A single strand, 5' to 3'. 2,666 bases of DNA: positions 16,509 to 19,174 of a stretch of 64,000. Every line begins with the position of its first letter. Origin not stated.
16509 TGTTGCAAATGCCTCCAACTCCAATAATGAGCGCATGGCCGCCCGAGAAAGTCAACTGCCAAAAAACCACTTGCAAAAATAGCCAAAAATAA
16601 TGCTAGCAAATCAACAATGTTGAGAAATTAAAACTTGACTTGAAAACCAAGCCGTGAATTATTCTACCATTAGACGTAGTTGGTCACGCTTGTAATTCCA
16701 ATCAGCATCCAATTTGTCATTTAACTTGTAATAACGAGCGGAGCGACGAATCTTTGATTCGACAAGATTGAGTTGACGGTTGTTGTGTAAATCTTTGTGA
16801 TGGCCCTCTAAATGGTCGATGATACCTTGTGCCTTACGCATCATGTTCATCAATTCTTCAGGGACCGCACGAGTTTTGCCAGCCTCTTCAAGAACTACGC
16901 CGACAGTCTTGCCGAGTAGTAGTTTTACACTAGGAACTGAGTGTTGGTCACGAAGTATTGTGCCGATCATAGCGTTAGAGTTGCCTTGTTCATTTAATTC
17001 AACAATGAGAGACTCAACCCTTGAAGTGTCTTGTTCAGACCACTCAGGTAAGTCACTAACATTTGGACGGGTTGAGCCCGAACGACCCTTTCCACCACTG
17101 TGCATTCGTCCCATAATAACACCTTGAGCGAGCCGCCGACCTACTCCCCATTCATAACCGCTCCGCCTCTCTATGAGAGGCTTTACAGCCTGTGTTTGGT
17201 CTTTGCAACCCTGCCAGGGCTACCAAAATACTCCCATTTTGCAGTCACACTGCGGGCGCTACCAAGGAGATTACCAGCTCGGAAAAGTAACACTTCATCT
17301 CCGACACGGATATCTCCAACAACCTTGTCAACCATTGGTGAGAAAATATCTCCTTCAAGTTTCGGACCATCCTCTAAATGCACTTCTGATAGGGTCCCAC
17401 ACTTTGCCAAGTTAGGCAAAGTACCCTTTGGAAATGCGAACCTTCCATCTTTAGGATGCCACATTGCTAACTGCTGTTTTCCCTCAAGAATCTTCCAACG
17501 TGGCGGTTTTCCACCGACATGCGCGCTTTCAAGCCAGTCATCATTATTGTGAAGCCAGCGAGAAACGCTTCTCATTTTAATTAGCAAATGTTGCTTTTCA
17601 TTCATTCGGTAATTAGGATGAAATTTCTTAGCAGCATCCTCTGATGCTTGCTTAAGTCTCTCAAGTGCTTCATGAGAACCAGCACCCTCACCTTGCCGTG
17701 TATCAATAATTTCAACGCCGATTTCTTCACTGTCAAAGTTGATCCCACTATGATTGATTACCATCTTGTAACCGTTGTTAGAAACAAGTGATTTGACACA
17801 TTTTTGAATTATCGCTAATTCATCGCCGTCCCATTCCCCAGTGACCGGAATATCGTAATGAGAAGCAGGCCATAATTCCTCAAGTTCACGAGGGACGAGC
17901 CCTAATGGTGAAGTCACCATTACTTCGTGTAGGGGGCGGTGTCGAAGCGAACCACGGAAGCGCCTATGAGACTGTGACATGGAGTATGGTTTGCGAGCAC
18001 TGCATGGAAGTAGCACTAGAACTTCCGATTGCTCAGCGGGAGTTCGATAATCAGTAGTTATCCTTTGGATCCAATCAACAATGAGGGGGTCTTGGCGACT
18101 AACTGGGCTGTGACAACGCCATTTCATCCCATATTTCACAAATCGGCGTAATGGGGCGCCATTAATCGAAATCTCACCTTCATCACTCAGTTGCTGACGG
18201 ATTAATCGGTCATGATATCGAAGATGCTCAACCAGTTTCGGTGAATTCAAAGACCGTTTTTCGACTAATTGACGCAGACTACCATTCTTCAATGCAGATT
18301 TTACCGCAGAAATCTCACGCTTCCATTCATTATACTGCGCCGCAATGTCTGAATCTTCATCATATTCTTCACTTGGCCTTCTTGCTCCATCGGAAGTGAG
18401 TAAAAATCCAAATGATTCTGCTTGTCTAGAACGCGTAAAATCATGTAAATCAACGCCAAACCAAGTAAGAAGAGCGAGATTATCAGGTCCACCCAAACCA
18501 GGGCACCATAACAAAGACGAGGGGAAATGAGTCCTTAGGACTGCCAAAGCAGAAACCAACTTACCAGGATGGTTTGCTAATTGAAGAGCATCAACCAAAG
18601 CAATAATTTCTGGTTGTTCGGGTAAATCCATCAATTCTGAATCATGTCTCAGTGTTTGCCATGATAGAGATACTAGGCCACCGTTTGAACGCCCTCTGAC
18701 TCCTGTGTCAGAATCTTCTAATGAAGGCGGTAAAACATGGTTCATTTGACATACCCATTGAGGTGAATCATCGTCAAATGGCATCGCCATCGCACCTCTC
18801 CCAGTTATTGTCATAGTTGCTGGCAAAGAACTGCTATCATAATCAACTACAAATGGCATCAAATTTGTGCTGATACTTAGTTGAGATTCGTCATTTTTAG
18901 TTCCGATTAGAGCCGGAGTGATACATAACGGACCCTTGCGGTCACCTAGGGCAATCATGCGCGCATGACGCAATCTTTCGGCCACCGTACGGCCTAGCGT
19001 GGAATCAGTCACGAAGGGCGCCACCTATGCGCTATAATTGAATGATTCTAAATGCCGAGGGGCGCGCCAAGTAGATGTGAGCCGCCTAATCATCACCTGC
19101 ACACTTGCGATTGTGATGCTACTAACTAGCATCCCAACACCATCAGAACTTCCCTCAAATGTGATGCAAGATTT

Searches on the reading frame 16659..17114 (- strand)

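Call 10: search_protein_families(library=pfam, proteins=[window:16659-17114:-], max_evalue=0.001)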
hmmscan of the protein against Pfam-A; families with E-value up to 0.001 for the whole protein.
window:16659-17114:- (151 aa): 2 families
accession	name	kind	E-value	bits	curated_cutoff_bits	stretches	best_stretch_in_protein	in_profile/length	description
PF08069.17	Ribosomal_S13_N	-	6.6e-22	77.8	25.4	1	1-60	1-60/60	Ribosomal S13/S15 N-terminal domain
PF00312.27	Ribosomal_S15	-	3.9e-12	46.6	31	1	78-148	12-80/81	Ribosomal protein S15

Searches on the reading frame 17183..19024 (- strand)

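Call 10: search_protein_families(library=pfam, proteins=[window:17183-19024:-], max_evalue=0.001)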
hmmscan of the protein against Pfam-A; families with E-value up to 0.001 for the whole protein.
window:17183-19024:- (613 aa): 1 family
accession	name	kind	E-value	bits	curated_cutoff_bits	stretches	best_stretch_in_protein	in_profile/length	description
PF17884.7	DUF5591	-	5.8e-43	146.8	26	1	315-460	1-149/150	Domain of unknown function (DUF5591)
